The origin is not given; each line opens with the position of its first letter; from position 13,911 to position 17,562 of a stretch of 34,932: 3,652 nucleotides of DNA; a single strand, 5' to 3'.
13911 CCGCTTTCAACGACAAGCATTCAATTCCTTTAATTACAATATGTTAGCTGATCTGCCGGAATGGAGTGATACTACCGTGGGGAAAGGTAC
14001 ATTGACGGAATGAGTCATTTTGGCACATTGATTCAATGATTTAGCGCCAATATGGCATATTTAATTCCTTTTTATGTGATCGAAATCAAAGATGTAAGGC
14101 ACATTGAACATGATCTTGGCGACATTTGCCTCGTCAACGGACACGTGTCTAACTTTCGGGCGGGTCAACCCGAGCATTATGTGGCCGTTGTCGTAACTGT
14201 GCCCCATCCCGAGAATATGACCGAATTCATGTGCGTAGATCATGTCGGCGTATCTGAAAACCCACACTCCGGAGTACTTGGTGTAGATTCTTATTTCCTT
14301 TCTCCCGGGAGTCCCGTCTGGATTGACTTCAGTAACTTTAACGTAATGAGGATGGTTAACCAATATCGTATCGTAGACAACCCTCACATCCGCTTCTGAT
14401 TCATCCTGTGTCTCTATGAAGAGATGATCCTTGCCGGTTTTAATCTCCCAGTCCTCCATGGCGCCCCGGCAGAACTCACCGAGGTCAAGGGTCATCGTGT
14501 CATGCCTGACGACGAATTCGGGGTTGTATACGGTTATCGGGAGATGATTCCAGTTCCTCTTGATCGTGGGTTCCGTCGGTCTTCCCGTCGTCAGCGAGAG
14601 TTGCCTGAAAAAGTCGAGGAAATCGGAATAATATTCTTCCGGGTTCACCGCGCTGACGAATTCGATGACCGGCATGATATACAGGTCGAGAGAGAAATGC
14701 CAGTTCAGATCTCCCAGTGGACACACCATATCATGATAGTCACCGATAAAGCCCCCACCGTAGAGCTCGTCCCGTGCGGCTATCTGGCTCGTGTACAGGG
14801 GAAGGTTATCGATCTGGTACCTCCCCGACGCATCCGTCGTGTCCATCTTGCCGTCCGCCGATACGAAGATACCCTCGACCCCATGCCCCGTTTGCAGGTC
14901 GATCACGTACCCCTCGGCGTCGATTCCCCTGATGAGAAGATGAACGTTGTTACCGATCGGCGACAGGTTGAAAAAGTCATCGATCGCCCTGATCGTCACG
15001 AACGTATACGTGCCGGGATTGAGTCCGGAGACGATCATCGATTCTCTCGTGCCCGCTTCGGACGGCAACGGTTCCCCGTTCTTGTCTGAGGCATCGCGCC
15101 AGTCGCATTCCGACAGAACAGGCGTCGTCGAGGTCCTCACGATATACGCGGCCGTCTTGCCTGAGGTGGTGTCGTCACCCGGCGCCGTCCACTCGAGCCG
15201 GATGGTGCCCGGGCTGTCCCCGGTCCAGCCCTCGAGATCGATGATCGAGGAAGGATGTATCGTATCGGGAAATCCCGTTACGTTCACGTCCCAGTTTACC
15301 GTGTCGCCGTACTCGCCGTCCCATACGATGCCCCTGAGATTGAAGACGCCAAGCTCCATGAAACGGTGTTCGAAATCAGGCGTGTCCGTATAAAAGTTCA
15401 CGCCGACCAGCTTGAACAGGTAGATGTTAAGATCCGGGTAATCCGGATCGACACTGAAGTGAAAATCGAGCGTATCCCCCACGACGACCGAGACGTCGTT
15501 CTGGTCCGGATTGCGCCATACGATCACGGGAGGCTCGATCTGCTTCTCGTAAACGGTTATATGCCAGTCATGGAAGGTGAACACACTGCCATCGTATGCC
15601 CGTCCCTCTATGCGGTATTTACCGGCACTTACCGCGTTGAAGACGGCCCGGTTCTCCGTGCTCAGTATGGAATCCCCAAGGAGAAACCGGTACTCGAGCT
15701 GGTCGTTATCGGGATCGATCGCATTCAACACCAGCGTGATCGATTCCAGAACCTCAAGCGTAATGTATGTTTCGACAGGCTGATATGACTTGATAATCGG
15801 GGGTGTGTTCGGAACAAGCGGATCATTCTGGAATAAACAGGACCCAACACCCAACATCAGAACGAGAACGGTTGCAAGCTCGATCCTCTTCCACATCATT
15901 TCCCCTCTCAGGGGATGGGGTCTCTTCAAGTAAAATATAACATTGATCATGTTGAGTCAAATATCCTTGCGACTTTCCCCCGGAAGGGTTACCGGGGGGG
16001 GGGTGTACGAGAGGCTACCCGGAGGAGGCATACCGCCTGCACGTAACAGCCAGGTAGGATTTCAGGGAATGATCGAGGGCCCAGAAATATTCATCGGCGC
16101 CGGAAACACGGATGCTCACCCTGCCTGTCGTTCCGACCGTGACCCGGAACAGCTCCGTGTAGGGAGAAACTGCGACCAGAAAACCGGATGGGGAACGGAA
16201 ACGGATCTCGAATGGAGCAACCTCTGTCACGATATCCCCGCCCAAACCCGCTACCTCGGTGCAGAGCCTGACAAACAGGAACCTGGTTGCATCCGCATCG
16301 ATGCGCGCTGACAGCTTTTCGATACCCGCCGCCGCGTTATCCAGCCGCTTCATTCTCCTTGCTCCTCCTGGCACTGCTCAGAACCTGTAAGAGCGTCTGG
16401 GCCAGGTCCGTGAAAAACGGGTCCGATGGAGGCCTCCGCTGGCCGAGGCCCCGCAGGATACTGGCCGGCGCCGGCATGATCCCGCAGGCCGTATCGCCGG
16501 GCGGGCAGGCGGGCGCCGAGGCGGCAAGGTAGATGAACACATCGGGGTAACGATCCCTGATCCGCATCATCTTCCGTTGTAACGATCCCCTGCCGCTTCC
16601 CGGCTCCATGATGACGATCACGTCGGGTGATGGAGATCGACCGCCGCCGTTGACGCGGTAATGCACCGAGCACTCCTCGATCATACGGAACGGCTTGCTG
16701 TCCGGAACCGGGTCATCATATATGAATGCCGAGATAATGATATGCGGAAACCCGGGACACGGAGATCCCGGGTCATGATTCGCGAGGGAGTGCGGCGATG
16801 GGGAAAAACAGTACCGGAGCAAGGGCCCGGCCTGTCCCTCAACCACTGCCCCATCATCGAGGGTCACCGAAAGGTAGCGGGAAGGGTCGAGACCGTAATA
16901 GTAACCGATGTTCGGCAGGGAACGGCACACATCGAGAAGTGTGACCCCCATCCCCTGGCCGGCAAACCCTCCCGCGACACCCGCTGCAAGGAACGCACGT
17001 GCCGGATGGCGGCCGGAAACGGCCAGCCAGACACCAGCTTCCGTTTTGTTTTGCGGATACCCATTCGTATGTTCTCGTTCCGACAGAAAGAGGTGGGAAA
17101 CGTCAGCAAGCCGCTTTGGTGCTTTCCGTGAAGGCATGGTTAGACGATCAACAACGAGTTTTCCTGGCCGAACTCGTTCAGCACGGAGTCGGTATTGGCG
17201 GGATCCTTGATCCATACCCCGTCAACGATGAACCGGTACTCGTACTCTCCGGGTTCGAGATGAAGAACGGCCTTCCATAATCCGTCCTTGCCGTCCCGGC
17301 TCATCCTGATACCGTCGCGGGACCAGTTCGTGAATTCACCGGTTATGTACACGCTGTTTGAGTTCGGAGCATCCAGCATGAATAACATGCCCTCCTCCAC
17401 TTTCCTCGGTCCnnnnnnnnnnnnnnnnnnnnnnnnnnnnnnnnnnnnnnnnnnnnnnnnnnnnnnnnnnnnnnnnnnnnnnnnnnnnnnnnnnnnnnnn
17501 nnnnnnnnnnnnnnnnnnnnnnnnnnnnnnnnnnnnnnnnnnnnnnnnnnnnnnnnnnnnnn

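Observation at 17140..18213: ParA/MinD partition-type ATPase fused directly to a CBM48/AMPK-beta glycogen-binding module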

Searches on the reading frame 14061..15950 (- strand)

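Call 3: search_protein_families(library=pfam, proteins=[window:14061-15950:-], max_evalue=0.01)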
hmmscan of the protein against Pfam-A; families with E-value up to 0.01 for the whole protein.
window:14061-15950:- (629 aa): 3 families
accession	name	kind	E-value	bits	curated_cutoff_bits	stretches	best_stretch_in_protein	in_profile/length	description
PF00413.30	Peptidase_M10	-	1.1e-05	25.8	24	1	570-612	110-153/159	Matrixin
PF13620.12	CarboxypepD_reg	-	0.00048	20.9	32.3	1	346-390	3-52/82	Carboxypeptidase regulatory-like domain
PF00041.27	fn3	-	0.0014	19.2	25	1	246-323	12-69/84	Fibronectin type III domain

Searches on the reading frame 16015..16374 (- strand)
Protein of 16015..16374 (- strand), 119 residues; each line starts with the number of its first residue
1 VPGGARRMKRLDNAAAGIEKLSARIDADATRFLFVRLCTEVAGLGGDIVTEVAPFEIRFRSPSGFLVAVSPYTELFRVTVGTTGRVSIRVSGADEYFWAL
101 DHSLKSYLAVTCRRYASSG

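Call 3: search_protein_families(library=pfam, proteins=[window:16015-16374:-], max_evalue=0.01)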
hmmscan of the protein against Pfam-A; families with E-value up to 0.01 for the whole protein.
window:16015-16374:- (119 aa): 0 families

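Call 39: search_protein_families(library=pfam, alignment_id=A4, max_evalue=0.1)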
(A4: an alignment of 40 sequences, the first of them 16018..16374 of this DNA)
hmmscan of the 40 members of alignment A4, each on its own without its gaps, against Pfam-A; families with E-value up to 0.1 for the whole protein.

A. member 1, window:16018-16374:- (119 aa): 0 families

B. families by the number of members that match (of 40 scanned): 5 families
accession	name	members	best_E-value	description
PF18182.6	mCpol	1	0.023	minimal CRISPR polymerase domain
PF00386.27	C1q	1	0.054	C1q domain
PF08934.15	Rb_C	1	0.07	Rb C-terminal domain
PF24912.1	SH3_TNRC18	1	0.077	TNRC18-like,(4.1.1) SH3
PF09258.16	Glyco_transf_64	1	0.096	Glycosyl transferase family 64 domain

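Call 49: search_protein_families(library=ncbifam, proteins=[window:16015-16374:-], max_evalue=0.01)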
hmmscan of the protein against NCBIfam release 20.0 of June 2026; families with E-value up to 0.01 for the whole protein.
window:16015-16374:- (119 aa): 0 families

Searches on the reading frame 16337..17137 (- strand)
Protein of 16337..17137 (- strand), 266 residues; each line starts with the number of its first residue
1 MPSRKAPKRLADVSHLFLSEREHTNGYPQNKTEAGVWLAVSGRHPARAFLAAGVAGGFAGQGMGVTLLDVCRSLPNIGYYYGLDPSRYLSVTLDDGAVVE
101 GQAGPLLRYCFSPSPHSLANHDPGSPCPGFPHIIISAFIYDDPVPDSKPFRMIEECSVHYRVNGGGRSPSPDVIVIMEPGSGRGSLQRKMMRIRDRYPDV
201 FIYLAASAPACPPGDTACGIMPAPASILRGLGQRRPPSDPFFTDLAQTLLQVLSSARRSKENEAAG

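Call 3: search_protein_families(library=pfam, proteins=[window:16337-17137:-], max_evalue=0.01)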
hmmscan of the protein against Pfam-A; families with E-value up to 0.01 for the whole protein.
window:16337-17137:- (266 aa): 0 families

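Call 13: find_homologous_proteins(query=window:16337-17137:-, max_evalue=0.001)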
Query window:16337-17137:- (266 aa): 4 proteins with E <= 0.001 among 2719 candidates.
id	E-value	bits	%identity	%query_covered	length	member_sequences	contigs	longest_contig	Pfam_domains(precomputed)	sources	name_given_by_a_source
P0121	1.8e-178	610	100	100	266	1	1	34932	-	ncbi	-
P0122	7.0e-38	149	37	100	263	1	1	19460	-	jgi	jgi:hypothetical protein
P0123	5.3e-35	139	37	100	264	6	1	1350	-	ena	-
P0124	1.6e-25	108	45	53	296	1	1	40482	-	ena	-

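Call 25: find_homologous_proteins(query=A2, max_evalue=0.001)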
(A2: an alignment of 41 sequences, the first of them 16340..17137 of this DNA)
Query A2 (41 sequences) (266 aa, profile of the alignment): 10 proteins with E <= 0.001 among 8000 candidates.
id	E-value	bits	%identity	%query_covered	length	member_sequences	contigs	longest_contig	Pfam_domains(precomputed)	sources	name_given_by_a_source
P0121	7.2e-76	274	100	100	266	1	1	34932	-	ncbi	-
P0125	8.2e-43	165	-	-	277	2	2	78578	-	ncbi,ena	-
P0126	1.3e-39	155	88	3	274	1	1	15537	-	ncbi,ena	-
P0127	5.1e-38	149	-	-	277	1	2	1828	-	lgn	-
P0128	3.9e-29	120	25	9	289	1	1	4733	-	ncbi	-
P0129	2.9e-28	117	53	6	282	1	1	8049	-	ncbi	-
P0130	1.1e-23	102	50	6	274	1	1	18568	-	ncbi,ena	-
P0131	7.8e-22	96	26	21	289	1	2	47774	-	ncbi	-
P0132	2.3e-19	88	22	25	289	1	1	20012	-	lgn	-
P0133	1.9e-7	49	23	14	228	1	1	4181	-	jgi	jgi:hypothetical protein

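Call 36: predict_structure(alignment_id=A3)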
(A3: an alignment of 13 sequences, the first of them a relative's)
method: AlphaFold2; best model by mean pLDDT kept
length: 266 residues; sequences in the alignment: 13
mean_pLDDT: 46.9   pTM: 0.45
mean pLDDT of the five models: 46.9, 46.0, 45.3, 44.9, 38.7
residues with pLDDT >= 90: 0; 70-90: 26; 50-70: 83; < 50: 157
segments of 3 or more residues with pLDDT < 50: 1-8, 22-32, 73-75, 82-104, 112-182, 196-233
pLDDT, mean of each block of 10 residues (from residue 1): 42 57 45 57 61 73 63 51 37 27 47 41 32 27 34 30 27 35 55 51 41 37 37 59 76 69 61
secondary structure, 60 per line:
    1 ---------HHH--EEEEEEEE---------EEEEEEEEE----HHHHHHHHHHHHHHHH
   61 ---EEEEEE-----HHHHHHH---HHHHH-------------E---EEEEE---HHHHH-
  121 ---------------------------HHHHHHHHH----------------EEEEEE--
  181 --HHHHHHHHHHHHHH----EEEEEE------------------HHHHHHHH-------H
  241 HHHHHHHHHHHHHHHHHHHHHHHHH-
elements in order: E15-22 E32-40 H45-60 E64-69 H75-81 H85-89 E107-111 H115-119 H148-156 E173-178 H183-196 E201-206 H225-232 H240-265
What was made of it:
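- On MinD/FlhG/ParA fold (gene 2): The AF2 model is poor (call 36).
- The gene-2 structure prediction was poor (pLDDT 47, call 36), so its fold rests on profile matches at E about 1e-5.
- Tried and rejected: Gene-2 structure: the AlphaFold model of gene 2 from 13 sequences was poor (pLDDT 47, pTM 0.45; call 36).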

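Call 40: search_protein_families(library=pfam, alignment_id=A2, max_evalue=0.1)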
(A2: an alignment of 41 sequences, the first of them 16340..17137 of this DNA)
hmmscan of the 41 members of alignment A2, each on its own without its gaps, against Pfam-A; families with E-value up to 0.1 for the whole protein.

A. member 1, window:16340-17137:- (266 aa): 0 families

B. families by the number of members that match (of 41 scanned): 3 families
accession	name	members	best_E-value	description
PF01656.29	CbiA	2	0.0011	CobQ/CobB/MinD/ParA nucleotide binding domain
PF13614.12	AAA_31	1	0.0086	AAA domain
PF03529.18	TF_Otx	1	0.062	Otx1 transcription factor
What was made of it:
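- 16337..17137 (-): Gene 2 (266 aa): MinD/FlhG/ParA-like pseudo-ATPase lacking the Walker A lysines. It is the conserved partner of the fusion protein. Weak CbiA/AAA_31 hits in 3 of 41 members (call 40).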

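Call 41: search_solved_structures(query=A2, max_evalue=10, show_alignments=3)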
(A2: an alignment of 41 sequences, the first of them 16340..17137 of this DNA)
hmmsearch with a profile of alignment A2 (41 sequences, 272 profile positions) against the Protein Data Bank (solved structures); distinct sequences matched with E-value up to 10: 16.
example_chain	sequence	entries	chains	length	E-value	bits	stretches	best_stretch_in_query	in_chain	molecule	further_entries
5j1j_A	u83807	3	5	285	1.8e-05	27.8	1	31-114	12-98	Site-determining protein | Transcriptional antiactivator FleN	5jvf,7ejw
8pb9_A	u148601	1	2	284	2.7e-05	27.3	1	31-114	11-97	Antiactivator FleN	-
8p53_A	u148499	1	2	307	3e-05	27.1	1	31-114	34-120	Antiactivator FleN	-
1hyq_A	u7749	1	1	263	8.6e-05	25.6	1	36-256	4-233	CELL DIVISION INHIBITOR (MIND-1)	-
4v03_A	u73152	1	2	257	0.23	14.3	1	36-87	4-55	SITE-DETERMINING PROTEIN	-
2ph1_A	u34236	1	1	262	0.3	14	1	32-93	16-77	Nucleotide-binding protein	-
4v02_A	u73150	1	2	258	0.34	13.8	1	36-87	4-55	SITE-DETERMINING PROTEIN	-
4rz2_A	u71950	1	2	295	0.36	13.7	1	28-97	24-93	Site-determining protein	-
8zkc_A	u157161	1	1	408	0.39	13.6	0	33-77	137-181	Iron-sulfur cluster carrier protein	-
4rz3_A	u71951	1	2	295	0.52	13.2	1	28-97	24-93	Site-determining protein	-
5g1m_A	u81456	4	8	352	1.4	11.8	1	171-225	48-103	BETA-HEXOSAMINIDASE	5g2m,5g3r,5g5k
5g5u_A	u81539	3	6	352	1.4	11.8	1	171-225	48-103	BETA-HEXOSAMINIDASE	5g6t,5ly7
4jmp_A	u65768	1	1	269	1.6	11.6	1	32-94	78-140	C-terminal fragment of CapA, Protein tyrosine kinase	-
3bfv_A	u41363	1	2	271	1.7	11.6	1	32-94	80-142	Membrane protein CapA1, Protein tyrosine kinase,Protein tyrosine kinase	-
3la6_A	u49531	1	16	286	1.8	11.4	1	33-71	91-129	Tyrosine-protein kinase wzc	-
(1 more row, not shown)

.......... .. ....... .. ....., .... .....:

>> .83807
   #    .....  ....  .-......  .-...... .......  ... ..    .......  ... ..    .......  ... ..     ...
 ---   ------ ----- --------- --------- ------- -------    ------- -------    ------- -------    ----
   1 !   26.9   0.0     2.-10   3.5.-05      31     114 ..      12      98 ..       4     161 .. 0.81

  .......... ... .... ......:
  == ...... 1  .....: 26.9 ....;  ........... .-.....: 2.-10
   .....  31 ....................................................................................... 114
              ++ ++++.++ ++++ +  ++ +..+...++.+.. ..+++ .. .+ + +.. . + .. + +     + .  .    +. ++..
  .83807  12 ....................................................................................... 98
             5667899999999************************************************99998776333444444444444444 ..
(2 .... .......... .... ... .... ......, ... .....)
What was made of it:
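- The partner is a MinD/FlhG-like pseudo-ATPase, a fold used in division-site and flagellar regulation (call 41).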

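Call 42: fold_search(model_id=the predicted structure, library=pdb)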
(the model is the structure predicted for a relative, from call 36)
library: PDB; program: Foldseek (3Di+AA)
matches with E <= 10: 456; with E <= 0.001: 0
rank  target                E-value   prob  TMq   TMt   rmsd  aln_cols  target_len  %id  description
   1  5wql_D                3.5e-01  0.33  0.18  0.08   4.4        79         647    8  Structure of a PDZ-protease bound to a substrate-binding adaptor (released 2017-11-22)
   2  4rif_B                5.9e-01  0.35  0.14  0.10   2.5        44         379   23  Landomycin Glycosyltransferase LanGT2, carbasugar substrate complex (released 2015-01-28)
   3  7u35_C                5.9e-01  0.07  0.14  0.09  17.3       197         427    8  Crystal Structure of UDP-N-acetylmuramoylalanine--D-glutamate ligase (MurD) from Pseudomonas aeruginosa PAO1 in comple (released 2022-03-09)
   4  4j3b                  7.2e-01  0.08  0.09  0.04   9.4        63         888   14  A naturally variable residue in the S1 subsite of M1-family aminopeptidases modulates catalytic properties and promotes  (released 2013-08-07)
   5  4rih_A                7.6e-01  0.28  0.14  0.10   2.5        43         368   26  Chimeric Glycosyltransferase LanGT2S8Ac, carbasugar substrate complex (released 2015-01-28)
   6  2hpo                  7.6e-01  0.13  0.10  0.04   8.9        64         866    9  Structure of Aminopeptidase N from E. coli Suggests a Compartmentalized, Gated Active Site (released 2006-08-15)
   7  5y1x                  7.6e-01  0.08  0.09  0.04   9.4        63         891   14  Crystal structure of Plasmodium falciparum aminopeptidase N in complex with actinonin (released 2018-08-01)
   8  3puu                  8.1e-01  0.08  0.10  0.04   9.0        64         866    9  Crystal Structure of Glu121Gln mutant of E. coli Aminopeptidase N (released 2011-11-16)
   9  8t7p                  8.1e-01  0.08  0.09  0.04   9.4        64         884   14  X-ray crystal structure of PfA-M1(M462S) (released 2024-06-26)
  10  4rif_A                8.7e-01  0.28  0.14  0.10   2.5        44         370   23  Landomycin Glycosyltransferase LanGT2, carbasugar substrate complex (released 2015-01-28)
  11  5wql_C                8.7e-01  0.18  0.17  0.08   4.1        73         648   10  Structure of a PDZ-protease bound to a substrate-binding adaptor (released 2017-11-22)
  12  5yo1                  8.7e-01  0.13  0.10  0.04   9.0        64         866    9  Structure of ePepN E298A mutant in complex with Puromycin (released 2018-11-07)
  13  4xo4                  8.7e-01  0.13  0.10  0.03   9.0        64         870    9  Crystal Structure of E. coli Aminopeptidase N in complex with L-Methionine (released 2016-01-27)
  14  4rih_B                9.2e-01  0.25  0.14  0.10   2.5        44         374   25  Chimeric Glycosyltransferase LanGT2S8Ac, carbasugar substrate complex (released 2015-01-28)
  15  9hrs_B                9.2e-01  0.18  0.17  0.44   3.9        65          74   12  ZnT1 CTD regulation (released 2025-09-17)
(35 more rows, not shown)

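Call 49: search_protein_families(library=ncbifam, proteins=[window:16337-17137:-], max_evalue=0.01)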
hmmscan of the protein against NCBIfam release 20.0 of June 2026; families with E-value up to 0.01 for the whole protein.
window:16337-17137:- (266 aa): 0 families
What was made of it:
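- On ParABS partition system: Gene 2 has no ParB domain (calls 3, 40, 49).
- The partner has no ParB/Srx or HTH domain (no Pfam or NCBIfam hit; calls 3, 40, 49).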

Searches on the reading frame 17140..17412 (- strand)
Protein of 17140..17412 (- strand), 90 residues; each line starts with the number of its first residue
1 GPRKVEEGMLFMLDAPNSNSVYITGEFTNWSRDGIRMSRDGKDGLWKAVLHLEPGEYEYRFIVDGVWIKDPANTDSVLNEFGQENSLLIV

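Call 8: search_solved_structures(query=window:17140-17412:-, max_evalue=1, show_alignments=3)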
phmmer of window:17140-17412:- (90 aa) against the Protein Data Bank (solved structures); distinct sequences matched with E-value up to 1: 45.
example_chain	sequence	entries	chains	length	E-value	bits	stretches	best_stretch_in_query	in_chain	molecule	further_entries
1z0n_A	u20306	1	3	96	2.3e-09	40.5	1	19-88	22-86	5'-AMP-activated protein kinase, beta-1 subunit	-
4yef_A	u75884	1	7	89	2.3e-09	40.4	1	18-88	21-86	5'-AMP-activated protein kinase subunit beta-1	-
4y0g_A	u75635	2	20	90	2.6e-09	40.3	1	18-88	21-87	5'-AMP-activated protein kinase subunit beta-2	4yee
1z0m_A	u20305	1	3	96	3.2e-09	40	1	19-88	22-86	5'-AMP-activated protein kinase, beta-1 subunit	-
2f15_A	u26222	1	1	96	3.3e-09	39.9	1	18-88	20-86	5'-AMP-activated protein kinase, beta-2 subunit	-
2lu3_A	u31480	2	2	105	4e-09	39.7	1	18-88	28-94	5'-AMP-activated protein kinase subunit beta-2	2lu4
4qfg_B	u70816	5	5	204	6.6e-09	39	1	19-88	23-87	5'-AMP-activated protein kinase subunit beta-1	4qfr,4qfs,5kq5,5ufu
5t5t_B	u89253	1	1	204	7.3e-09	38.8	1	19-88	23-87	5'-AMP-activated protein kinase subunit beta-1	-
6c9f_B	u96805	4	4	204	7.4e-09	38.8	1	19-88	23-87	5'-AMP-activated protein kinase subunit beta-1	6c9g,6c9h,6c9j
6e4t_B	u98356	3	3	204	1.6e-08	37.8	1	19-88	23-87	5'-AMP-activated protein kinase subunit beta-1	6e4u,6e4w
4rer_B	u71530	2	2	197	1.8e-08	37.6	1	18-88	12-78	5'-AMP-activated protein kinase subunit beta-2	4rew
7jhg_B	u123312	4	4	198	1.8e-08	37.6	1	18-88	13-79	5'-AMP-activated protein kinase subunit beta-2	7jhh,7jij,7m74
6b2e_B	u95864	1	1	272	2.4e-08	37.2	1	18-88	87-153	5'-AMP-activated protein kinase subunit beta-2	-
4zhx_B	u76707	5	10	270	3.1e-08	36.8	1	19-88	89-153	5'-AMP-activated protein kinase subunit beta-1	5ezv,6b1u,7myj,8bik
4cfe_B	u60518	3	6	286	3.4e-08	36.7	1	19-88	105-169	5'-AMP-ACTIVATED PROTEIN KINASE SUBUNIT BETA-1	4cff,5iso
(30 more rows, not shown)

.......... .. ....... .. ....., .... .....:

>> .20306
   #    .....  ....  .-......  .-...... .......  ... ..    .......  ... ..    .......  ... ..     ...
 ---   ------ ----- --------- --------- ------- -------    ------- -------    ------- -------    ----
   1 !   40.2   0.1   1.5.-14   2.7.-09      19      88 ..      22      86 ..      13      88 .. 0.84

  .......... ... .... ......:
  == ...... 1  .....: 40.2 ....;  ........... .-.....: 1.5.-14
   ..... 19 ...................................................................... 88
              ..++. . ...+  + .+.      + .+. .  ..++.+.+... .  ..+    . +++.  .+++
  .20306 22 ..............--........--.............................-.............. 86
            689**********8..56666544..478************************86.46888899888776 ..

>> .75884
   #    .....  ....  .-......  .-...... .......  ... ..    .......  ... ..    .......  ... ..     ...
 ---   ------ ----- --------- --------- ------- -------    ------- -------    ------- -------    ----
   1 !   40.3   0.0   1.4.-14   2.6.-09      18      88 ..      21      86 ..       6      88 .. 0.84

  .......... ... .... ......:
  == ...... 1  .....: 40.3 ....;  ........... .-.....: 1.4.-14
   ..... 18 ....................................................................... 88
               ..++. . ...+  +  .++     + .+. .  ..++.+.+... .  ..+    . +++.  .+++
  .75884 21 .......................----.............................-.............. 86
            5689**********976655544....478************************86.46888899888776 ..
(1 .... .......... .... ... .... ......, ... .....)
